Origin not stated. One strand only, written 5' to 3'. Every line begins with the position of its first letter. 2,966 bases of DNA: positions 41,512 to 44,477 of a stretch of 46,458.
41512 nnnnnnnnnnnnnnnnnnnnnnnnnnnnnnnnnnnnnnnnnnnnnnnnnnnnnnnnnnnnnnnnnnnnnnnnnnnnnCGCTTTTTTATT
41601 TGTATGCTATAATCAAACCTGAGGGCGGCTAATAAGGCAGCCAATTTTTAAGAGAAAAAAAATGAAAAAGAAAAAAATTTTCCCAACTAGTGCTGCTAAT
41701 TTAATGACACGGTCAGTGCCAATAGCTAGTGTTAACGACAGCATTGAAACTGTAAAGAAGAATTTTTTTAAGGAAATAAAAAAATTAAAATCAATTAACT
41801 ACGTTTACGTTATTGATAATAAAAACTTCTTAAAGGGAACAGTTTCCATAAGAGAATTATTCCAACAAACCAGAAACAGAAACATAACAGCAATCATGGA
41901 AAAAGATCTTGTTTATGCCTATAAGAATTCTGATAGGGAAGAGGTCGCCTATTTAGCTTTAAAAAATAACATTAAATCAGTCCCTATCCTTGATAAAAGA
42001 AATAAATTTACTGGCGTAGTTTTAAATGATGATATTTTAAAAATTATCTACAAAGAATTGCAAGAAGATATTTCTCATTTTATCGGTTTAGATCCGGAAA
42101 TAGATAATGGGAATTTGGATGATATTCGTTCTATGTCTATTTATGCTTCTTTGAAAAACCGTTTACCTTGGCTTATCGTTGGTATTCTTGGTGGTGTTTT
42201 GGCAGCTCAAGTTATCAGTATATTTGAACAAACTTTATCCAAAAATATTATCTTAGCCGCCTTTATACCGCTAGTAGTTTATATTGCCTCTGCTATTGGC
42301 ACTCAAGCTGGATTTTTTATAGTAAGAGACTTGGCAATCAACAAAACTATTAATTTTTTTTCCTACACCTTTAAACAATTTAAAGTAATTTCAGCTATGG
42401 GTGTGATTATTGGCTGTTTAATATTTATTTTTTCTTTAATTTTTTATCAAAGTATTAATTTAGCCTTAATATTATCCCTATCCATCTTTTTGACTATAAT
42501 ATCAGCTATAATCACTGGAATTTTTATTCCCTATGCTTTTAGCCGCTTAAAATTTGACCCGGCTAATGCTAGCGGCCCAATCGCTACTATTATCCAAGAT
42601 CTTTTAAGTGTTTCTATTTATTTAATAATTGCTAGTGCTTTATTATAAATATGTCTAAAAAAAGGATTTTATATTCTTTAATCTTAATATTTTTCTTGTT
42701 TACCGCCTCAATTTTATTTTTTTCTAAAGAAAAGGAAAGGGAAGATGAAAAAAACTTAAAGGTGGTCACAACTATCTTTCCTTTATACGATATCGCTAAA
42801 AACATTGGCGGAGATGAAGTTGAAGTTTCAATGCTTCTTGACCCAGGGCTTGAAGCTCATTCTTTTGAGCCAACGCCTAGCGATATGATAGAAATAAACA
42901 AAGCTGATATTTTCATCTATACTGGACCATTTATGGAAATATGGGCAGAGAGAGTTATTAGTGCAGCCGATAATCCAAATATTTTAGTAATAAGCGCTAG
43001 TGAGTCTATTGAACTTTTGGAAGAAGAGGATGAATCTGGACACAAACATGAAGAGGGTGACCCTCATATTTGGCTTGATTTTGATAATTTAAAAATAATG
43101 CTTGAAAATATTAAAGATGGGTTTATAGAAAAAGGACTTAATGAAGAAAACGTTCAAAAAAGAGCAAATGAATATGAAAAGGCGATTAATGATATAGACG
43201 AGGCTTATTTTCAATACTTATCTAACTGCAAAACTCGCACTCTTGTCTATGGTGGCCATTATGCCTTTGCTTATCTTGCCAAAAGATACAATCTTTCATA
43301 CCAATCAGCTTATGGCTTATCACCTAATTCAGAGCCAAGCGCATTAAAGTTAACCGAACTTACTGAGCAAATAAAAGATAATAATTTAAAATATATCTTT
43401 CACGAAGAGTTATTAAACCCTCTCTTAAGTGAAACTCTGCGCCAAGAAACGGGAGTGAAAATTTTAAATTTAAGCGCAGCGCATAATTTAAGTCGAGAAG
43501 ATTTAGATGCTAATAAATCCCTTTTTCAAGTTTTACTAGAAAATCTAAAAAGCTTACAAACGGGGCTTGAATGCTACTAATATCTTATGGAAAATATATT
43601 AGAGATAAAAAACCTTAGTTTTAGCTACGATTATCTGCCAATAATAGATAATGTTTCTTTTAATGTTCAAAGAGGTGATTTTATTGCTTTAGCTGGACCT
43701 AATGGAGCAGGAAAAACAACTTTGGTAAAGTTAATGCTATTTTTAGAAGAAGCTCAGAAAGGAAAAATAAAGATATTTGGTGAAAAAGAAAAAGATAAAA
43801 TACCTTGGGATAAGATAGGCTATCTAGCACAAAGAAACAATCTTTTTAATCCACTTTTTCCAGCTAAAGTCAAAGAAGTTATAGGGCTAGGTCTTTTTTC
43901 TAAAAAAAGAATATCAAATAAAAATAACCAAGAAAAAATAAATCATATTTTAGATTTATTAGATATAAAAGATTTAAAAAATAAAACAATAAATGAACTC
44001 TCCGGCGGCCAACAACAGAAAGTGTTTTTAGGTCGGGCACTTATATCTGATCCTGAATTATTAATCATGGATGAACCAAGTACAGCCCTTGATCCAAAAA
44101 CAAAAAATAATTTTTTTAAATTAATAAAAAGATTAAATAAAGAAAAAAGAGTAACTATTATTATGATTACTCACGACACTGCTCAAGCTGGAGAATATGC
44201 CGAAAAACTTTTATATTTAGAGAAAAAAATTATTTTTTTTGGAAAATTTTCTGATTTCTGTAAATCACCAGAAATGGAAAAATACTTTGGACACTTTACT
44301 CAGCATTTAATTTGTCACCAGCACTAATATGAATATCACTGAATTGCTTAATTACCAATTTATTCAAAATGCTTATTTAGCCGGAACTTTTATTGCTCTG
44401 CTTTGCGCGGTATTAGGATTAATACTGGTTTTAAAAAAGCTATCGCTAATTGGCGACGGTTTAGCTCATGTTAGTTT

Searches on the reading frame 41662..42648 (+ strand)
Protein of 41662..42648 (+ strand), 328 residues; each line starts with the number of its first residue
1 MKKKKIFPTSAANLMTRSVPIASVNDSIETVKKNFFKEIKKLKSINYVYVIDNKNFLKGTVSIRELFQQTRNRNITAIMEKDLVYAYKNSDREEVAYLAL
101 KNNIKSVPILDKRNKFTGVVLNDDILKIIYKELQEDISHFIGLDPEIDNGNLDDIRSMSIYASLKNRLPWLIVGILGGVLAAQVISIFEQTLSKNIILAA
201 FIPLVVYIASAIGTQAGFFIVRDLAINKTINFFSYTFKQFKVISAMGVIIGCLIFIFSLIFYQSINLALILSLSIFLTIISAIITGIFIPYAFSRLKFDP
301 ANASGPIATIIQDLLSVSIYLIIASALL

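Call 86: search_protein_families(library=pfam, proteins=[window:41662-42648:+], max_evalue=0.0001)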
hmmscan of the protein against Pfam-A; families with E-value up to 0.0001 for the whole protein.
window:41662-42648:+ (328 aa): 2 families
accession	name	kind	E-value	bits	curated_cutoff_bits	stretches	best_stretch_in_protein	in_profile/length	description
PF01769.21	MgtE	-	1.6e-21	77.3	27.6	1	202-323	1-125/125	Divalent cation transporter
PF00571.33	CBS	-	1.7e-13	51.1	24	1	77-129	3-55/57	CBS domain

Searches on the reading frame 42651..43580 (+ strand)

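Call 86: search_protein_families(library=pfam, proteins=[window:42651-43580:+], max_evalue=0.0001)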
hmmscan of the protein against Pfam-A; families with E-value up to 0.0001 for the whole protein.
window:42651-43580:+ (309 aa): 1 family
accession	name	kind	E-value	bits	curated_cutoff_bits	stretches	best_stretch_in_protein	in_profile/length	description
PF01297.22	ZnuA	-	9.8e-71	238.7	29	1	38-304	1-262/263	Zinc-uptake complex component A periplasmic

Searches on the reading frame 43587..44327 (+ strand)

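Call 86: search_protein_families(library=pfam, proteins=[window:43587-44327:+], max_evalue=0.0001)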
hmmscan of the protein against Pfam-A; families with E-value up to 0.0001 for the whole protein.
window:43587-44327:+ (246 aa): 5 families
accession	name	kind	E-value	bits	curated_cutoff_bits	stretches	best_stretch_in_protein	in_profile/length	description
PF00005.33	ABC_tran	-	2.1e-30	106.6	25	1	21-165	2-136/137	ABC transporter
PF13304.12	AAA_21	-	2.3e-15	57.9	27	1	84-198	183-300/304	AAA domain, putative AbiEii toxin, Type IV TA system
PF02463.25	SMC_N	-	3.5e-08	33.6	40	0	112-204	116-207/220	RecF/RecN/SMC N terminal domain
PF13175.12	AAA_15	-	1.9e-06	28.2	32.1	0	21-69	23-64/374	AAA ATPase domain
PF13401.12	AAA_22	-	6.7e-05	23.7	27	0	30-195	5-122/130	AAA domain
